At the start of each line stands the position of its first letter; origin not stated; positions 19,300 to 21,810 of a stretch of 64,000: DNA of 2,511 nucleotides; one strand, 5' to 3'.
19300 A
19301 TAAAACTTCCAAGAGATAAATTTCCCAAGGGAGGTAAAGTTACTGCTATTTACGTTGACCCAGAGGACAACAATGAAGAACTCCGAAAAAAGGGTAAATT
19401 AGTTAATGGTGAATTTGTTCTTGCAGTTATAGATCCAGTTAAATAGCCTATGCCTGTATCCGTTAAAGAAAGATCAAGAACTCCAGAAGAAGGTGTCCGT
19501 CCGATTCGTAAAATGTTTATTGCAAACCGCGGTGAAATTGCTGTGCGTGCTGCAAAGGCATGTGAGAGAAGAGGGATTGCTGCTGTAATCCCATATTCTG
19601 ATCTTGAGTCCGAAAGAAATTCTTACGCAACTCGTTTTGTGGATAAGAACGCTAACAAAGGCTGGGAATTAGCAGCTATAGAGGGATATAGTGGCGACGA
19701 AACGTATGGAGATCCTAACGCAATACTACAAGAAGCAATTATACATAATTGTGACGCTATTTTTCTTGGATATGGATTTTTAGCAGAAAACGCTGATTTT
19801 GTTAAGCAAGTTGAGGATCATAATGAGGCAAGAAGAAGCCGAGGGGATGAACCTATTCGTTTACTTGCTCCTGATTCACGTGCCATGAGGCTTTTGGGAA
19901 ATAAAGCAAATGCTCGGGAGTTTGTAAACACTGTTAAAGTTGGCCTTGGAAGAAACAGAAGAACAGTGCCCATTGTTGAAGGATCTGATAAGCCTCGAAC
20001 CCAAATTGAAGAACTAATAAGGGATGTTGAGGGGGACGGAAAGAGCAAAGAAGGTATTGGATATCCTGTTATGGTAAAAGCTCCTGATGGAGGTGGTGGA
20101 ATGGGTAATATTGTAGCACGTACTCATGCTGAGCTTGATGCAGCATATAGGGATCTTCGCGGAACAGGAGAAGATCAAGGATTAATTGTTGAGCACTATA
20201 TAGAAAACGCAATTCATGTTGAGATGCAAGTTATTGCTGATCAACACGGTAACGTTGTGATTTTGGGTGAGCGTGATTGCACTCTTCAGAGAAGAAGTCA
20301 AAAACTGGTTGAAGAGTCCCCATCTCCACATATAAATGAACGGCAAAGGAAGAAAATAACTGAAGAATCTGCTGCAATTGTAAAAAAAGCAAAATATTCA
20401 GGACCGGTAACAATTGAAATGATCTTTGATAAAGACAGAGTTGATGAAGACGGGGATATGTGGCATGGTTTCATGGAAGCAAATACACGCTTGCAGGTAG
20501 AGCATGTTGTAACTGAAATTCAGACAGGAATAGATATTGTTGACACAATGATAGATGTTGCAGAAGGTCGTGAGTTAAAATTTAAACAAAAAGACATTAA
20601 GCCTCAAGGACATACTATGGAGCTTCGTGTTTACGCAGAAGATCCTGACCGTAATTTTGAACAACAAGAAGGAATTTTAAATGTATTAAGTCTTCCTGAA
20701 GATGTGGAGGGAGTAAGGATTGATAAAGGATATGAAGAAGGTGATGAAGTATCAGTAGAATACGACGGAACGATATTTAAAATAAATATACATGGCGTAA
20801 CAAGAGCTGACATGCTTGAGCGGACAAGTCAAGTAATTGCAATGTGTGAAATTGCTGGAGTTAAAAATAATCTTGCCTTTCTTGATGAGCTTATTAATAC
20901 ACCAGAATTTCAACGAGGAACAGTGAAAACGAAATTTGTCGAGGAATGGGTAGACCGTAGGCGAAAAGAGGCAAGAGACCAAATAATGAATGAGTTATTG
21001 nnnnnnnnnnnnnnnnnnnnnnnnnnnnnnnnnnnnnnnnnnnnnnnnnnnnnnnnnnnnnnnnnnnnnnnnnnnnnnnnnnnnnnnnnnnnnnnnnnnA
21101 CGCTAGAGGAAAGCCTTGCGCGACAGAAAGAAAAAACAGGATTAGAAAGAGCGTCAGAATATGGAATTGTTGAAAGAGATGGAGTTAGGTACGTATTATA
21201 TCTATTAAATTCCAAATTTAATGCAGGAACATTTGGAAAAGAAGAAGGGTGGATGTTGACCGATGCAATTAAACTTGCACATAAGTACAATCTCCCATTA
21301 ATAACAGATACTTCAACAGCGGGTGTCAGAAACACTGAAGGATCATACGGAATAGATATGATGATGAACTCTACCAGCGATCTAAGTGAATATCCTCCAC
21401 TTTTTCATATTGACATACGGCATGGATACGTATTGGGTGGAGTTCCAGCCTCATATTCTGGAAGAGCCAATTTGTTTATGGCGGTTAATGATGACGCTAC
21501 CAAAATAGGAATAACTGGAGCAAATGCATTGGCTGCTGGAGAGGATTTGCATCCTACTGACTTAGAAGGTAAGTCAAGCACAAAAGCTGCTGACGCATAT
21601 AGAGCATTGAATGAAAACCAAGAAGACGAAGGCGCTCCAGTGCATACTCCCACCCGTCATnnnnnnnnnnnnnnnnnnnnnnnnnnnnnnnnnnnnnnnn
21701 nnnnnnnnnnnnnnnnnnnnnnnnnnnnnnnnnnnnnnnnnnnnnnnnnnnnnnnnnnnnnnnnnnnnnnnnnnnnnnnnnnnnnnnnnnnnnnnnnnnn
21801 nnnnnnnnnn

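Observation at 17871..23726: Biotin carboxylase-carboxyltransferase fusion with no BCCP, sandwiched between two divergent BirA-like ligases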

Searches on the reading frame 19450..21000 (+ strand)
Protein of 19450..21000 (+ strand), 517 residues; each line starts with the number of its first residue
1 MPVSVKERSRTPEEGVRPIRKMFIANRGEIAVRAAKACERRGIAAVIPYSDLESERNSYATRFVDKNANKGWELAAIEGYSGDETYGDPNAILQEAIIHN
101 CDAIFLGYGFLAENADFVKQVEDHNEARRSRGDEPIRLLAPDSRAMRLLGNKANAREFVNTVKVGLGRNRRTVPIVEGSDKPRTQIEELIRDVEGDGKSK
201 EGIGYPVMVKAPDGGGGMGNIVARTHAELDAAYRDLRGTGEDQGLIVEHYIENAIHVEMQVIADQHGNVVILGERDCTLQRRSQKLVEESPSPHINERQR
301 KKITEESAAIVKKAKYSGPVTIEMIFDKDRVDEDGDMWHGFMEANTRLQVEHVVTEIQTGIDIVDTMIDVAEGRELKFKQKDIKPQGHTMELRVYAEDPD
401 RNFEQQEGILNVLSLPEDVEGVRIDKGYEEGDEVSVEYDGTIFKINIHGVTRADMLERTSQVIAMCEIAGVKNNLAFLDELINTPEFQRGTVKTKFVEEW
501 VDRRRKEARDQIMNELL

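Call 71: search_solved_structures(query=window:19450-21000:+, max_evalue=1e-60, show_alignments=1)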
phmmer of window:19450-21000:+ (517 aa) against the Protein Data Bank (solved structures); distinct sequences matched with E-value up to 1e-60: 52.
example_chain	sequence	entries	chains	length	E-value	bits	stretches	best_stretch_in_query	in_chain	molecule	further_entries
8hz5_A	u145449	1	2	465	2.2e-78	267.3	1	18-506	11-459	Biotin carboxylase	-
8zuy_A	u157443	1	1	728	6.1e-74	252.6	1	18-499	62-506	Propionyl-CoA carboxylase alpha chain, mitochondrial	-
7ybu_A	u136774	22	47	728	6.1e-74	252.6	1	18-499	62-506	Propionyl-CoA carboxylase alpha chain, mitochondrial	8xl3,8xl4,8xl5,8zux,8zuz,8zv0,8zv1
9wkr_A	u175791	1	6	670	6.9e-74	252.5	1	20-499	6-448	Propionyl-CoA carboxylase alpha chain, mitochondrial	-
2vpq_A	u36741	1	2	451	7.3e-74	252.4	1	20-499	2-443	ACETYL-COA CARBOXYLASE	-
8j4z_E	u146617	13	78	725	7.5e-74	252.4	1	17-499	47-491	Methylcrotonoyl-CoA carboxylase subunit alpha, mitochondrial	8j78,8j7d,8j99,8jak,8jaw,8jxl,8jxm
7wta_A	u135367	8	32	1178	1.1e-72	248.5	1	16-500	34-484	Pyruvate carboxylase, mitochondrial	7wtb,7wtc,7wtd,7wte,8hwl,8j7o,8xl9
1ulz_A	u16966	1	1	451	4.5e-71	243.2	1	19-500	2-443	pyruvate carboxylase n-terminal domain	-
4mv1_A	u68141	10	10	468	9.8e-71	242.1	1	14-499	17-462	Biotin carboxylase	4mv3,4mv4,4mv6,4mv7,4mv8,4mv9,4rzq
5mlk_A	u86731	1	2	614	1.2e-70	241.8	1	17-490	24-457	Acetyl-COA carboxylase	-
3u9s_A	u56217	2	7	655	4.6e-70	239.9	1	16-499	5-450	Methylcrotonyl-CoA carboxylase, alpha-subunit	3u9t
9tps_G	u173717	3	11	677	4.9e-70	239.8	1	19-499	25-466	Biotin carboxylase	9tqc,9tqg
9yx0_D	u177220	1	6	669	9.1e-70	238.9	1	22-496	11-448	biotin carboxylase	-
6ybp_G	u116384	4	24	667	1e-69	238.7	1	21-499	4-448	Propionyl-CoA carboxylase alpha subunit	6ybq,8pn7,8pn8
30hu_A3a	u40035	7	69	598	2.3e-69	237.6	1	18-502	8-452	Biotin-dependent acyl-coenzyme A carboxylase alpha3 subunit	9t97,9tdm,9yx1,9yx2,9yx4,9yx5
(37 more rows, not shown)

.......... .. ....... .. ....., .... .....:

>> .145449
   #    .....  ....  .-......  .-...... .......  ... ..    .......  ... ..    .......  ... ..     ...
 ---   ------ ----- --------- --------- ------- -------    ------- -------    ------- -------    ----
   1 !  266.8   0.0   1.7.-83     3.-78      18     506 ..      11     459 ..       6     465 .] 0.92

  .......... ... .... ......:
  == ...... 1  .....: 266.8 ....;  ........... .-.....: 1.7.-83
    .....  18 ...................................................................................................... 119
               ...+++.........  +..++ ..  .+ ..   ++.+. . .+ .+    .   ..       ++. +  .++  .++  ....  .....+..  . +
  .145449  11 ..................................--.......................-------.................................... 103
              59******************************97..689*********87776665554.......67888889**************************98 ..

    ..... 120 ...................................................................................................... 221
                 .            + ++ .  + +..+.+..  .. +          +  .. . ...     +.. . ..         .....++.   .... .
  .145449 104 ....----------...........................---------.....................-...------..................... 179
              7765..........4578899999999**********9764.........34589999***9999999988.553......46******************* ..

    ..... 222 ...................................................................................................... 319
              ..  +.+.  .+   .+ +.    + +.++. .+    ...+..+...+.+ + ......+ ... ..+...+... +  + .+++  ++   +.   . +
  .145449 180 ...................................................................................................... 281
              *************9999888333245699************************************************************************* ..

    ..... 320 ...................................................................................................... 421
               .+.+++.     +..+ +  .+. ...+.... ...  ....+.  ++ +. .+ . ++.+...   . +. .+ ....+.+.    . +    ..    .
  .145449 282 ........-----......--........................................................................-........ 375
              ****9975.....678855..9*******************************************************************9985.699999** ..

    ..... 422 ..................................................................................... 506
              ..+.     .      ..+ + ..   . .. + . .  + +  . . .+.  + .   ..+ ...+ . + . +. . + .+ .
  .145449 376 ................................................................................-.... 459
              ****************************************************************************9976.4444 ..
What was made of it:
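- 19450..22875 (+): BC-CT fusion (1141 aa), an AccC-AccD-AccA type protein with no BCCP. The BC domain covers residues 19-503 (19504-20958). The AccD-like half covers about 551-703 (21100-21558). The AccA-like half covers about 839-1115 (21964-22794). The BC part matches solved biotin carboxylases at 2e-78 with the catalytic motifs aligned (call 71).
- On Biotin-dependent acyl-CoA carboxylase (ACC type): Aligned to solved BC 8hz5 at 2e-78 with the motifs conserved (call 71).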

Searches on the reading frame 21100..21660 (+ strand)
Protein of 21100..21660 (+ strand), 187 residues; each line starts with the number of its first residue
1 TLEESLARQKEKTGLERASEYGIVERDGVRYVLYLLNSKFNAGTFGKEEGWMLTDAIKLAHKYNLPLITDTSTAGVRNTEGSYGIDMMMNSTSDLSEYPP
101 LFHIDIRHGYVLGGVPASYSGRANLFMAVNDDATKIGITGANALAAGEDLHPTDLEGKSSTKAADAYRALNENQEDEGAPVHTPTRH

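Call 63: search_solved_structures(query=window:21100-21660:+, max_evalue=0.01, show_alignments=2)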
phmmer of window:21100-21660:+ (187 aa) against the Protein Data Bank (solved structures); distinct sequences matched with E-value up to 0.01: 2.
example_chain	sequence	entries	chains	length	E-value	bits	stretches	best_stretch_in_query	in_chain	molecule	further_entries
2f9i_B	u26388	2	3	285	1.3e-07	34.9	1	4-141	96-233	acetyl-coenzyme A carboxylase carboxyl transferase subunit beta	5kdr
9m70_A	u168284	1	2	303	8.7e-05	25.7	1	5-141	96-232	Acetyl-coenzyme A carboxylase carboxyl transferase subunit beta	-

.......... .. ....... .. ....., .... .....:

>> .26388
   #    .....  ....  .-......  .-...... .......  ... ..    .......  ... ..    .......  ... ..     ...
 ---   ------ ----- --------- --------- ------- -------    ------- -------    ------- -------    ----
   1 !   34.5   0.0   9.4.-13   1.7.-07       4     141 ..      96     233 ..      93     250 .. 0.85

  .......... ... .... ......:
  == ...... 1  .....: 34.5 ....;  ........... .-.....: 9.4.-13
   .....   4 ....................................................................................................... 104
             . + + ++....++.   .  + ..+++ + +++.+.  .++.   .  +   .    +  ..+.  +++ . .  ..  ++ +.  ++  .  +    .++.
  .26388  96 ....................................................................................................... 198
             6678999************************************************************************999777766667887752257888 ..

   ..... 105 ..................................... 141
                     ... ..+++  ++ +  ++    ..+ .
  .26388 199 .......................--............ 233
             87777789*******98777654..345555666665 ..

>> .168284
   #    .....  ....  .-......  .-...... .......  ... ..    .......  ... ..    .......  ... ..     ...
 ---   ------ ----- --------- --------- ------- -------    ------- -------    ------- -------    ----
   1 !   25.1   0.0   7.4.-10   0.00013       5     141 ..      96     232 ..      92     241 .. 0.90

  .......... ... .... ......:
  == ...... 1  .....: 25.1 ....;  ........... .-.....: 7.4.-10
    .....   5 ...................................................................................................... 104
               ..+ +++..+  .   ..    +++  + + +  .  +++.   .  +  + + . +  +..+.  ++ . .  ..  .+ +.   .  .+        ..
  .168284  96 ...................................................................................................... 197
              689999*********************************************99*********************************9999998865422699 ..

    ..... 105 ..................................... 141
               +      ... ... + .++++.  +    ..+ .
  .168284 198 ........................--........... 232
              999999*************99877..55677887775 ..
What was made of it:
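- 19450..22875 (+): The AccD motif GGVPAS aligns with the solved AccD motif (call 63).
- On Biotin-dependent acyl-CoA carboxylase (ACC type): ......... aligns with AccD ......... (call 63).
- Checked: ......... aligns with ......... of S. aureus AccD and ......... of another solved AccD (call 63).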
